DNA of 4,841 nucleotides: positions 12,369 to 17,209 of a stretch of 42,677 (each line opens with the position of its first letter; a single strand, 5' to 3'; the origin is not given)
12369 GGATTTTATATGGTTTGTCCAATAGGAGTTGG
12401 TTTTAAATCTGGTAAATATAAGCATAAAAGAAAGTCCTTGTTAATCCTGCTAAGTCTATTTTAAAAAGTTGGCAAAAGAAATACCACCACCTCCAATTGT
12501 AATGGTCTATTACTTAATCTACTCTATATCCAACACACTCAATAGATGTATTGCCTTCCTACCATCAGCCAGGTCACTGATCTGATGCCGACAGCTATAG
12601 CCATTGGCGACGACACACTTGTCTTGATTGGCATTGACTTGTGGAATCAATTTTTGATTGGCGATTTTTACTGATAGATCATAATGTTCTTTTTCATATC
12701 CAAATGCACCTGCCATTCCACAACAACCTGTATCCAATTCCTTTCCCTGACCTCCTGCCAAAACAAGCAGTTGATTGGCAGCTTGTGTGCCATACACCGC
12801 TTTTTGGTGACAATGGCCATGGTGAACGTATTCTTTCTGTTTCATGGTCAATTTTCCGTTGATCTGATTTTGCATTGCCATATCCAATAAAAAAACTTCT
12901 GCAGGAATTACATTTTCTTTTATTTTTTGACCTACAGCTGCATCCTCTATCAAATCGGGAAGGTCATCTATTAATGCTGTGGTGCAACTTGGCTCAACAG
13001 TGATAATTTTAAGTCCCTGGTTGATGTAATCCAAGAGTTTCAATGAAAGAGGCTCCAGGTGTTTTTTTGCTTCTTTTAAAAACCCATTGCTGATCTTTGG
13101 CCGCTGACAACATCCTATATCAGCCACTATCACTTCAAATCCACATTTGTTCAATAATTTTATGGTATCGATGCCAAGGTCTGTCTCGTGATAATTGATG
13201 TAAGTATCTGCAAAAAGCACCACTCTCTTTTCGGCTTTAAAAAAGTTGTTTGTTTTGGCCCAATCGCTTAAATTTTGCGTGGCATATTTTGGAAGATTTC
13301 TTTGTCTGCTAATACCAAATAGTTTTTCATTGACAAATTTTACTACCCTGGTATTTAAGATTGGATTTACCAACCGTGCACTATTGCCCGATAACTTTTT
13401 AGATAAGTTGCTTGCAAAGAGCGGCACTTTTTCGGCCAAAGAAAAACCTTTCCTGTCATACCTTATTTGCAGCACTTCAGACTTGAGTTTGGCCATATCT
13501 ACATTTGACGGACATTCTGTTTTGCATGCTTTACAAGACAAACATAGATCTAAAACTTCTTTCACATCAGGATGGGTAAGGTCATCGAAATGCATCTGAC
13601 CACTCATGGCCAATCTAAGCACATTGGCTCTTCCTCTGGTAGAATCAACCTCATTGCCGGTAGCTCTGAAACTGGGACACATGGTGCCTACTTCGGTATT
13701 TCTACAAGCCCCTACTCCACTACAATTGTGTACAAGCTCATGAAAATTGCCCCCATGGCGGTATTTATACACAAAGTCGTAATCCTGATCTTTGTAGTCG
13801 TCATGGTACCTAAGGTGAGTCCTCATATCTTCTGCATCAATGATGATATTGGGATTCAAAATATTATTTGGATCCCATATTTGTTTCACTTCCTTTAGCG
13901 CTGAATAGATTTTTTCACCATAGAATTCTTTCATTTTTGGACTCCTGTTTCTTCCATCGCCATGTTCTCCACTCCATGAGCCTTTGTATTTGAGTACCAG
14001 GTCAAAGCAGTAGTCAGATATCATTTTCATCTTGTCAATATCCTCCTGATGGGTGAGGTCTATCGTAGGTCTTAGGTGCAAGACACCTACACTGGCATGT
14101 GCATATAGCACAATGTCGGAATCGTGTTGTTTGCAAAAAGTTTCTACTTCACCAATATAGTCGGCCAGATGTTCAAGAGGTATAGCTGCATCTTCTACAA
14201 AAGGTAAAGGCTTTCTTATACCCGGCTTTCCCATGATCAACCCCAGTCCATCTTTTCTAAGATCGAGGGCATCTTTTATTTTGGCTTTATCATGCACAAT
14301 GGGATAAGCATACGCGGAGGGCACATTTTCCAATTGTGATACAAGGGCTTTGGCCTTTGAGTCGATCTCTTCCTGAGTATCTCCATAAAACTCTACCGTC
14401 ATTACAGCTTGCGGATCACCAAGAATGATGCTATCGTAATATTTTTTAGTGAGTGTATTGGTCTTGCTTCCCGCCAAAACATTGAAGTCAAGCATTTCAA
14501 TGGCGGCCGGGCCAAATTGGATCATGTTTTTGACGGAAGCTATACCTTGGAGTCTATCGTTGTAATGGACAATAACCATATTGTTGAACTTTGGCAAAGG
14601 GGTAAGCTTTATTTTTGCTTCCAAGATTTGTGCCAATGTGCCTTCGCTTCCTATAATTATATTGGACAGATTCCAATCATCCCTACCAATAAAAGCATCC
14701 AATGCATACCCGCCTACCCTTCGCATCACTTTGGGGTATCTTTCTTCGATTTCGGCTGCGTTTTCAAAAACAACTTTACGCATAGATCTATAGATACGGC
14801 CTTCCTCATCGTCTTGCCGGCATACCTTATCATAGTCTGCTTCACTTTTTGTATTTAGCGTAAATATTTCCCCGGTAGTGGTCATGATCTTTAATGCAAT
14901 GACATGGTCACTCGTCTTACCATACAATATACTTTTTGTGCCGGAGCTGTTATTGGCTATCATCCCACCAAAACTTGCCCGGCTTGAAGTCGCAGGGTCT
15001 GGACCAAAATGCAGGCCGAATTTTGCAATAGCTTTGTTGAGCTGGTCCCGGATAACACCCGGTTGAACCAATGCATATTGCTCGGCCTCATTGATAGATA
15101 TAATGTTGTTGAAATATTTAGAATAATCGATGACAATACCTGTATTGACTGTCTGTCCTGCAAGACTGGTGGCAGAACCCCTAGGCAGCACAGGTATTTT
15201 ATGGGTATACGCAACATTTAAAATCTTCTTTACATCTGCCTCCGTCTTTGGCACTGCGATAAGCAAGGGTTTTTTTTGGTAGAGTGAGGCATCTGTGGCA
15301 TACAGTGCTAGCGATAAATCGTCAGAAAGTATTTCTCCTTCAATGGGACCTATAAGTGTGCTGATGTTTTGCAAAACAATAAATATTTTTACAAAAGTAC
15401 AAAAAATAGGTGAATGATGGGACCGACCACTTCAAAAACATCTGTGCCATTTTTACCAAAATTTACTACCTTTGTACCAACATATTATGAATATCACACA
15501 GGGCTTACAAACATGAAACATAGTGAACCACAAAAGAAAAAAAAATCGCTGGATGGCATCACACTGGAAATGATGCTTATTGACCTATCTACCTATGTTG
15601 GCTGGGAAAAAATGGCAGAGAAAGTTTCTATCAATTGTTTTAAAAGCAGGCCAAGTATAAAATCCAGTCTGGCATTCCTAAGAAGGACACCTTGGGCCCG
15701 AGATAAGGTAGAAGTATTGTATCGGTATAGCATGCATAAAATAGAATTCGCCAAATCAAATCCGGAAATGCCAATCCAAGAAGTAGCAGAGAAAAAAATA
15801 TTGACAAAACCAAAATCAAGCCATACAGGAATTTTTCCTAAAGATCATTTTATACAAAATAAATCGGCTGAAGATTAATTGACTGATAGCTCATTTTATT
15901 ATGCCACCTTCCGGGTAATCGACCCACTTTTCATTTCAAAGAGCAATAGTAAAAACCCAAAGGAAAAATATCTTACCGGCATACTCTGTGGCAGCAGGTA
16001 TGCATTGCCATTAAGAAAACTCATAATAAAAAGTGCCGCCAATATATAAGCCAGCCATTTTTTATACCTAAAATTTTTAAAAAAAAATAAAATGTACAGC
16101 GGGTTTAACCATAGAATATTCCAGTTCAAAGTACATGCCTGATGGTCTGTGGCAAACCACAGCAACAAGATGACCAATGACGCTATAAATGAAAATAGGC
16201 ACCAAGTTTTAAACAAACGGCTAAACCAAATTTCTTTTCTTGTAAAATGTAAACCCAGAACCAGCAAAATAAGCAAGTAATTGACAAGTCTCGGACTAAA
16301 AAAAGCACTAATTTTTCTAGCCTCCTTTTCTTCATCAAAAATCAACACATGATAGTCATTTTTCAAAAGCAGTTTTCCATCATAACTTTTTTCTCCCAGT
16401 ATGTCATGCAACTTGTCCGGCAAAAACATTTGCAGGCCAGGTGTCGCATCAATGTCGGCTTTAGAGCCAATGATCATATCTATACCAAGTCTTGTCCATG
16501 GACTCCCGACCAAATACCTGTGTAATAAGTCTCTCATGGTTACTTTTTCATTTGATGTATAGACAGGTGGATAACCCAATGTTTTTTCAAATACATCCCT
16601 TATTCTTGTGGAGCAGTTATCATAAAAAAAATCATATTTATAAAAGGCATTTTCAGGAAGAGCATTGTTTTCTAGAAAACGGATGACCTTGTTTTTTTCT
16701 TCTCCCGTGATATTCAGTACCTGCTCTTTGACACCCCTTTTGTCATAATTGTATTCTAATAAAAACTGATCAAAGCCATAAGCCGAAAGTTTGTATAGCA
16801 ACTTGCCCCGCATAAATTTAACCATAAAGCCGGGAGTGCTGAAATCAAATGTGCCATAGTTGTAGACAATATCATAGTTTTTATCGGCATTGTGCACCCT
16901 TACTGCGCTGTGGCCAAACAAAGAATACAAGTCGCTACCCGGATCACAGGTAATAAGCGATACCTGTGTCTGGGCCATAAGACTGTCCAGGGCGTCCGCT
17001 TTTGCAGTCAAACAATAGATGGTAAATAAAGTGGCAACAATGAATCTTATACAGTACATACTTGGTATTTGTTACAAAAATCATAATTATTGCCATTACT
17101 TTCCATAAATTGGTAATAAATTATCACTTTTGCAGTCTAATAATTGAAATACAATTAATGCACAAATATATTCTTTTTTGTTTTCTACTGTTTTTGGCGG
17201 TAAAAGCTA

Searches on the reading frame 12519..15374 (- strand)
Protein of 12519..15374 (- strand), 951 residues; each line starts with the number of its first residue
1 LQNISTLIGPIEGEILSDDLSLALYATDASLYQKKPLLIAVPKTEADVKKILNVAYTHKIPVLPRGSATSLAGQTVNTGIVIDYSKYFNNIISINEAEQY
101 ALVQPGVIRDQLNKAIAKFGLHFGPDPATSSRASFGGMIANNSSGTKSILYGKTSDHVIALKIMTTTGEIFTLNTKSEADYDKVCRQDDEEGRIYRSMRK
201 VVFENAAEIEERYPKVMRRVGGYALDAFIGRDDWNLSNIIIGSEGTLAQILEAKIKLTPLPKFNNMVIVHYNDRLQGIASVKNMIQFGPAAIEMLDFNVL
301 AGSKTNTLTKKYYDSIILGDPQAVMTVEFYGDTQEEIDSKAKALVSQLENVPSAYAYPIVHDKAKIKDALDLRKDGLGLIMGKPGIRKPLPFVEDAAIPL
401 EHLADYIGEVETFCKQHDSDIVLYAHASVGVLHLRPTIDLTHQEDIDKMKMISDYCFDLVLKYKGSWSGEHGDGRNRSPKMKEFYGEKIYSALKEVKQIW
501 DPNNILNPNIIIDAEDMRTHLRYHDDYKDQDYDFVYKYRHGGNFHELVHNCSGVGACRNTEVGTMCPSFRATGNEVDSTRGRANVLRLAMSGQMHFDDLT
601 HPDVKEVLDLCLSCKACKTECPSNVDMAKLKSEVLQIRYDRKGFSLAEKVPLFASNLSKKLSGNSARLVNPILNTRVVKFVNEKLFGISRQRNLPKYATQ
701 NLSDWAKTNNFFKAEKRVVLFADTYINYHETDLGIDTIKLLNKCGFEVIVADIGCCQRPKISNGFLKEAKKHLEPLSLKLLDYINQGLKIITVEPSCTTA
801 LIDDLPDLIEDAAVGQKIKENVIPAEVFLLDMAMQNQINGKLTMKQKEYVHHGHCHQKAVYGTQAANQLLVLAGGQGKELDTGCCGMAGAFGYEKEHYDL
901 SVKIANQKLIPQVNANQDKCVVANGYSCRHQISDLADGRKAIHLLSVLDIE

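Call 39: search_protein_families(library=pfam, proteins=[window:12519-15374:-], max_evalue=0.0001)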
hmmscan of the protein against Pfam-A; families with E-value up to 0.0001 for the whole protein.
window:12519-15374:- (951 aa): 5 families
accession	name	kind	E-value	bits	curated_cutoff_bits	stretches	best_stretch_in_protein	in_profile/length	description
PF02913.24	FAD-oxidase_C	-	1.1e-41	143.7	21.2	1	261-509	2-246/248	FAD linked oxidases, C-terminal domain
PF01565.28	FAD_binding_4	-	2e-38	131.7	26.4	1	36-173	1-138/139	FAD binding domain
PF13183.11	Fer4_8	-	1.9e-09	38.4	27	1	548-625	2-68/68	4Fe-4S dicluster domain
PF13534.11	Fer4_17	-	3e-07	31.3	22.2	1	551-626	2-61/61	4Fe-4S dicluster domain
PF02754.22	CCG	-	1.3e-05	25.6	20.6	0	862-932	14-84/85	Cysteine-rich domain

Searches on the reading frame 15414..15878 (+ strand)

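Call 39: search_protein_families(library=pfam, proteins=[window:15414-15878:+], max_evalue=0.0001)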
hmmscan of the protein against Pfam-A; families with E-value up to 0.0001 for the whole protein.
window:15414-15878:+ (154 aa): 1 family
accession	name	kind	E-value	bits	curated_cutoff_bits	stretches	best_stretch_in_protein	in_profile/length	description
PF09905.14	VF530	-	5.9e-27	94.1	27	1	43-103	2-62/63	DNA-binding protein VF530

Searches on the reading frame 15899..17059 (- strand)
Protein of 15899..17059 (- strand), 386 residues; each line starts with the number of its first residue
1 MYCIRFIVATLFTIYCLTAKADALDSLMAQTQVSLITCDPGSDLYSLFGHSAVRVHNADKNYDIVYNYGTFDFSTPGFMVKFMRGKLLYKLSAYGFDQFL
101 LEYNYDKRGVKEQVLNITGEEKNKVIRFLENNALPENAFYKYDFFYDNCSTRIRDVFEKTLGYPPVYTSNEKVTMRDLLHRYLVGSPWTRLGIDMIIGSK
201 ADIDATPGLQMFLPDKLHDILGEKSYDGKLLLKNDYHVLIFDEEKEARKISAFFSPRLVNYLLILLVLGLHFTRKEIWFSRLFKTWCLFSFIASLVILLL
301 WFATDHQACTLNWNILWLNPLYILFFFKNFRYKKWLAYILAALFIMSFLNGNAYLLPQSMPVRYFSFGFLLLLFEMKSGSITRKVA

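Call 39: search_protein_families(library=pfam, proteins=[window:15899-17059:-], max_evalue=0.0001)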
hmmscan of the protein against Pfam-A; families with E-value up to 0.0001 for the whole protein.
window:15899-17059:- (386 aa): 2 families
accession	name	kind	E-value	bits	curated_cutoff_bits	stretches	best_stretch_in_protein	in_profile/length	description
PF13387.12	Lnb_N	-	3.6e-28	98.7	22.2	1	30-160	13-151/175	Lnb N-terminal periplasmic domain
PF25221.1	5TMH_Lnb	-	3.1e-12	47.2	25.2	1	251-373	4-131/144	Lnb transmembrane domain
